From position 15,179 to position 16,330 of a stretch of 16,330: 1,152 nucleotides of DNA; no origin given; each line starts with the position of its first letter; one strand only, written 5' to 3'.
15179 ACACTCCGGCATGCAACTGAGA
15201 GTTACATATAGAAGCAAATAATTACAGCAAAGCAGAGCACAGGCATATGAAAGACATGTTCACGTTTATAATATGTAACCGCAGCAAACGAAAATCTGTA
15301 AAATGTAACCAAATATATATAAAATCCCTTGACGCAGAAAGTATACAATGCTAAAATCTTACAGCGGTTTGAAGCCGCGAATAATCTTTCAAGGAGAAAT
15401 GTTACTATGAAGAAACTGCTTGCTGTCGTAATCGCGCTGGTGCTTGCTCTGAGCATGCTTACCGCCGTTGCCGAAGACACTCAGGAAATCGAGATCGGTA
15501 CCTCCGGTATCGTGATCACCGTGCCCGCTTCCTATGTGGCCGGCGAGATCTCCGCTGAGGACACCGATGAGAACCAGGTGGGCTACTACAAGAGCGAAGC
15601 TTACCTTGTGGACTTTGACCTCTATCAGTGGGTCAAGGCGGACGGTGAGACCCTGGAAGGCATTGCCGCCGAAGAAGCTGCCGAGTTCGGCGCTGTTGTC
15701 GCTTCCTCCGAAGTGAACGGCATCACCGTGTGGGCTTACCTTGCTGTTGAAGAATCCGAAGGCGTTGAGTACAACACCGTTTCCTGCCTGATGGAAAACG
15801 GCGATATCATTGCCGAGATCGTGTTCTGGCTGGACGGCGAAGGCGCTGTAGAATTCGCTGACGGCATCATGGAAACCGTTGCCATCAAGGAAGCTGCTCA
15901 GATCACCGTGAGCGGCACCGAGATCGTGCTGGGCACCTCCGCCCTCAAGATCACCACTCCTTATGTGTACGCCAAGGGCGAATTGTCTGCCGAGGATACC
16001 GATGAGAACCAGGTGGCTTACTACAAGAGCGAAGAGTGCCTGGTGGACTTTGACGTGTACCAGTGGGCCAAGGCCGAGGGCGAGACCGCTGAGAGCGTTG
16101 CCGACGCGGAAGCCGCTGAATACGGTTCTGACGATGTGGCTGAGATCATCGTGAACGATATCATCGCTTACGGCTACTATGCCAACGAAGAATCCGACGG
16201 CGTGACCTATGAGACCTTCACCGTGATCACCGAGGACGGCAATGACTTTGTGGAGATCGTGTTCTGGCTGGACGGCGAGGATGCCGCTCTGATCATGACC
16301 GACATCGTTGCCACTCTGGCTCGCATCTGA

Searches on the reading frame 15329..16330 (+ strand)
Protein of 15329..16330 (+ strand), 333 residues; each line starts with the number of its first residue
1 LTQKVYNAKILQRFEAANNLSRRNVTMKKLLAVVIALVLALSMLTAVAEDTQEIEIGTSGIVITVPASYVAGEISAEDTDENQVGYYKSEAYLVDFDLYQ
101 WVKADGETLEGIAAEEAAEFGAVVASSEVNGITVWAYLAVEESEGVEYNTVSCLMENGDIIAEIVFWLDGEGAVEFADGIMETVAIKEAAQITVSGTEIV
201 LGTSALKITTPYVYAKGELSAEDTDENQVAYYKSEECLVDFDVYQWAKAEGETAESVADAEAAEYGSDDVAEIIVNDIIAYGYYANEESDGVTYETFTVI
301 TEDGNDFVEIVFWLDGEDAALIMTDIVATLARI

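Call 47: search_protein_families(library=ncbifam, proteins=[window:15329-16330:+], max_evalue=1)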
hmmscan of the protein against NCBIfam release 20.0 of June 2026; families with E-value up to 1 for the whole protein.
window:15329-16330:+ (333 aa): 2 families
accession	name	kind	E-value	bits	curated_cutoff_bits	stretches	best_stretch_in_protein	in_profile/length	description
NF058676.1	BaGTA_endo_BgtA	equivalog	0.0051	16.3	315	1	93-176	115-194/220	gene transfer agent endolysin BgtA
NF053838.1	hit_Bd0108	equivalog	0.23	12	40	1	27-50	1-23/94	predatory lifecycle switch protein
